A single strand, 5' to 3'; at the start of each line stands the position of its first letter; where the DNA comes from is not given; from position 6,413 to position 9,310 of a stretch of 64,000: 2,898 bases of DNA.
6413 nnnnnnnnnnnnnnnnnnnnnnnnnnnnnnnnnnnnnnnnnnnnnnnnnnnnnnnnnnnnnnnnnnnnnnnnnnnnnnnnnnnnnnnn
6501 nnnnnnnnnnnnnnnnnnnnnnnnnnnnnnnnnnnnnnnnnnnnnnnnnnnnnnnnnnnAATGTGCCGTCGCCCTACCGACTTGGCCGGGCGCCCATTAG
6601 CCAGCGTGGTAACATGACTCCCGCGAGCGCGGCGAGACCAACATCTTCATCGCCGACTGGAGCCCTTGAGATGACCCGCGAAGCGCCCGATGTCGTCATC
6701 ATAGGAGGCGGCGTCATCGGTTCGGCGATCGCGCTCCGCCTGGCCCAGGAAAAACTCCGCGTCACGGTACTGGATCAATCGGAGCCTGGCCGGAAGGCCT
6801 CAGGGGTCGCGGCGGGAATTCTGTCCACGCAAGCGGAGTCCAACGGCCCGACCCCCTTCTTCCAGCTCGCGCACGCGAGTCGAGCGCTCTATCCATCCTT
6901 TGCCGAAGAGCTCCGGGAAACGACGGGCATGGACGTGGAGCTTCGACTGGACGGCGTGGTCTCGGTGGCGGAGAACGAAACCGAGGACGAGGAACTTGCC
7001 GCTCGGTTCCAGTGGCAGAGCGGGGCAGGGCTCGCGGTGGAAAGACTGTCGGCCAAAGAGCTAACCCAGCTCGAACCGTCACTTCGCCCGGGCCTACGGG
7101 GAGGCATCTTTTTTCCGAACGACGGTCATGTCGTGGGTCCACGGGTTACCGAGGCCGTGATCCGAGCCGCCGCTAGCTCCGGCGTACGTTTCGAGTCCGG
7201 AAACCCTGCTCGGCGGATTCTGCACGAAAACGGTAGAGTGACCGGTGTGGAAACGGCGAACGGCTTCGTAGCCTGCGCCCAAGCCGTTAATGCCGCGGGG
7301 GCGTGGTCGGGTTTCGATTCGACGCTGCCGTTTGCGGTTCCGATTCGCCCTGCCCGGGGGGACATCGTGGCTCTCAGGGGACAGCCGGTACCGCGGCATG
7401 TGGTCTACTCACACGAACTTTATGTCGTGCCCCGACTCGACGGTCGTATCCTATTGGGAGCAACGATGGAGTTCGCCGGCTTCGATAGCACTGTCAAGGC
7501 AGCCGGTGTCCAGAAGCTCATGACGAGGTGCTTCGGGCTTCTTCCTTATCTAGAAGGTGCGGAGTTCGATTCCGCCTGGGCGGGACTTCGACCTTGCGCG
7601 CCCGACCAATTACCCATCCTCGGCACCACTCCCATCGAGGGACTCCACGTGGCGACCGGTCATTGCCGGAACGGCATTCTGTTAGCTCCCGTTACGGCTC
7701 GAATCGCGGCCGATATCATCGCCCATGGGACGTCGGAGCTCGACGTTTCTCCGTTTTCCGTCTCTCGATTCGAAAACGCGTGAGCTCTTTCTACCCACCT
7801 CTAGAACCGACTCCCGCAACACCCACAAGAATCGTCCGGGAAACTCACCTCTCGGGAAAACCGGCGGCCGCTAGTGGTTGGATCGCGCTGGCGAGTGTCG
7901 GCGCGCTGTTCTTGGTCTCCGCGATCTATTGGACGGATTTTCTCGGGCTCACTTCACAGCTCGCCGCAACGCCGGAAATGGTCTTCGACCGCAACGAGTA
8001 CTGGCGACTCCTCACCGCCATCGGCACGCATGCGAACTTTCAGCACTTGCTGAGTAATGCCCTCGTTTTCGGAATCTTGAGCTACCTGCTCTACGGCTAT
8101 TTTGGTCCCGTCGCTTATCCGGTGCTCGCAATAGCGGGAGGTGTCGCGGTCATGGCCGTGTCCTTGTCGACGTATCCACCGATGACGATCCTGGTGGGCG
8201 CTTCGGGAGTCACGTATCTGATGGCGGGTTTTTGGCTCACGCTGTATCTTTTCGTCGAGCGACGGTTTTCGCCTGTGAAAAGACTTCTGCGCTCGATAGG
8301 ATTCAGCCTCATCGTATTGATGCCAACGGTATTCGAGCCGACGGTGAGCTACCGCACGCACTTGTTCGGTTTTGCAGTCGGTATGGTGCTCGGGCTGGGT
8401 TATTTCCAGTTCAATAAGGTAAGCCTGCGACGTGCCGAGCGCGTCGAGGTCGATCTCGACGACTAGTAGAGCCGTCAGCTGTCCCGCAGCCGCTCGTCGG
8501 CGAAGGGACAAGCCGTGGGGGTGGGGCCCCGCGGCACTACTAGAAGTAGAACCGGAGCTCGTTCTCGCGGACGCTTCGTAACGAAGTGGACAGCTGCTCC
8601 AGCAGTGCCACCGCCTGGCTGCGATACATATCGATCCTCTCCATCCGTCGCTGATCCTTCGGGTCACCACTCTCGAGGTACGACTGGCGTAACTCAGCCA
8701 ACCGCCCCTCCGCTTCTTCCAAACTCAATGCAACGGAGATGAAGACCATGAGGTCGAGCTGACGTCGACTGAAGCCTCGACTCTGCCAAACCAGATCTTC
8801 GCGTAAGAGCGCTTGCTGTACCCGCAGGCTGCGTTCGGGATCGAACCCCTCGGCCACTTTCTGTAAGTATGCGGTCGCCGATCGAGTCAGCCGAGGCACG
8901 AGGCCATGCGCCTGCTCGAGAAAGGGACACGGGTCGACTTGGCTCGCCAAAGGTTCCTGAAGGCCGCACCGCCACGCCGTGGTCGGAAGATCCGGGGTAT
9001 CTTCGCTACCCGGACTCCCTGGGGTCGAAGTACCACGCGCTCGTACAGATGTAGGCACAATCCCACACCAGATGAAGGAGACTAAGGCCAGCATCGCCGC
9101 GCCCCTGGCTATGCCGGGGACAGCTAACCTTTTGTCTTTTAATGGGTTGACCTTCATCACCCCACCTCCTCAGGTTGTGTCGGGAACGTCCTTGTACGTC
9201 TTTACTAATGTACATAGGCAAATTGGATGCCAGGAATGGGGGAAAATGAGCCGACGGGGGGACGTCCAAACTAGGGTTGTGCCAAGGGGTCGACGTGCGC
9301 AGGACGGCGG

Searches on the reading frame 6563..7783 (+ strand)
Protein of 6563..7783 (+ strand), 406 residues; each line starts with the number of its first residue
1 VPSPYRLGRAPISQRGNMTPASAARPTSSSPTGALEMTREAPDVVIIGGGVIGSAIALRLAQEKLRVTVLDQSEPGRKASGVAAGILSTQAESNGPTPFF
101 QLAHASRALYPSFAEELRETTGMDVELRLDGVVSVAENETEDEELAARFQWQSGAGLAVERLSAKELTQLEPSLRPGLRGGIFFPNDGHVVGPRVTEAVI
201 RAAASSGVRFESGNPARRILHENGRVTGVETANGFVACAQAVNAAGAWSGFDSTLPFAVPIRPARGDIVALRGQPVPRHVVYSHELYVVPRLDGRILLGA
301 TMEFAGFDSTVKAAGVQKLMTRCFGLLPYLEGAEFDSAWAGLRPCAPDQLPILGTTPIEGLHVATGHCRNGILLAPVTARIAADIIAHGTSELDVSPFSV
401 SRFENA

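Call 21: search_protein_families(library=pfam, proteins=[window:6563-7783:+], max_evalue=0.001)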
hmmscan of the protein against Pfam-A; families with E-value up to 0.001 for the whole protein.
window:6563-7783:+ (406 aa): 7 families
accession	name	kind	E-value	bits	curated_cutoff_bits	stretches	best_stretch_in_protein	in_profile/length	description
PF01266.30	DAO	-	6.3e-80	269.8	27.9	1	43-384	1-352/353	FAD dependent oxidoreductase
PF00890.30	FAD_binding_2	-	9.2e-08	32.1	20.4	1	43-250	1-206/414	FAD binding domain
PF07992.20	Pyr_redox_2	-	6.1e-05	23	26.1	1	43-75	2-31/291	Pyridine nucleotide-disulphide oxidoreductase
PF03486.20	HI0933_like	-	8.9e-05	22.5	50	0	43-99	2-59/244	HI0933-like protein Rossmann domain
PF13450.12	NAD_binding_8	-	0.00014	22.5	21.9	1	46-73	1-28/68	NAD(P)-binding Rossmann-like domain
PF00070.33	Pyr_redox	-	0.00035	21.5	22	0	44-74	2-32/82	Pyridine nucleotide-disulphide oxidoreductase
PF02737.24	3HCDH_N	-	0.00092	19.6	22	0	44-75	2-33/180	3-hydroxyacyl-CoA dehydrogenase, NAD binding domain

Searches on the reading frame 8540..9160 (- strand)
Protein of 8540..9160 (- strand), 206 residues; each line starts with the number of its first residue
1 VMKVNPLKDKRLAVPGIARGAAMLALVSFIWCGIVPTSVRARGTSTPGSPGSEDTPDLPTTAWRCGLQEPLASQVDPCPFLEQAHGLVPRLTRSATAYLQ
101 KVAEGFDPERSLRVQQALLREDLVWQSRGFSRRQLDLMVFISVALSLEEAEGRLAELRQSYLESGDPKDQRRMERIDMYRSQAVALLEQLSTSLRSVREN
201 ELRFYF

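Call 8: search_protein_families(library=pfam, proteins=[window:8540-9160:-], max_evalue=0.01)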
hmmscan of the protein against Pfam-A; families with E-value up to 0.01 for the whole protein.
window:8540-9160:- (206 aa): 0 families

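Call 9: search_protein_families(library=padloc, proteins=[window:8540-9160:-], max_evalue=0.01)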
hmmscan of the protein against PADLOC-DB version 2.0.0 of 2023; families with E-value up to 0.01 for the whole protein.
window:8540-9160:- (206 aa): 0 families

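Call 10: search_protein_families(library=ncbifam, proteins=[window:8540-9160:-], max_evalue=0.01)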
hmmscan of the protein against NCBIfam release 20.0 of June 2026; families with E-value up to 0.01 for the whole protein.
window:8540-9160:- (206 aa): 0 families

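Call 96: search_protein_families(library=pfam, proteins=[window:8540-9160:-], max_evalue=0.1)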
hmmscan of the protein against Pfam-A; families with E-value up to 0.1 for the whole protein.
window:8540-9160:- (206 aa): 0 families
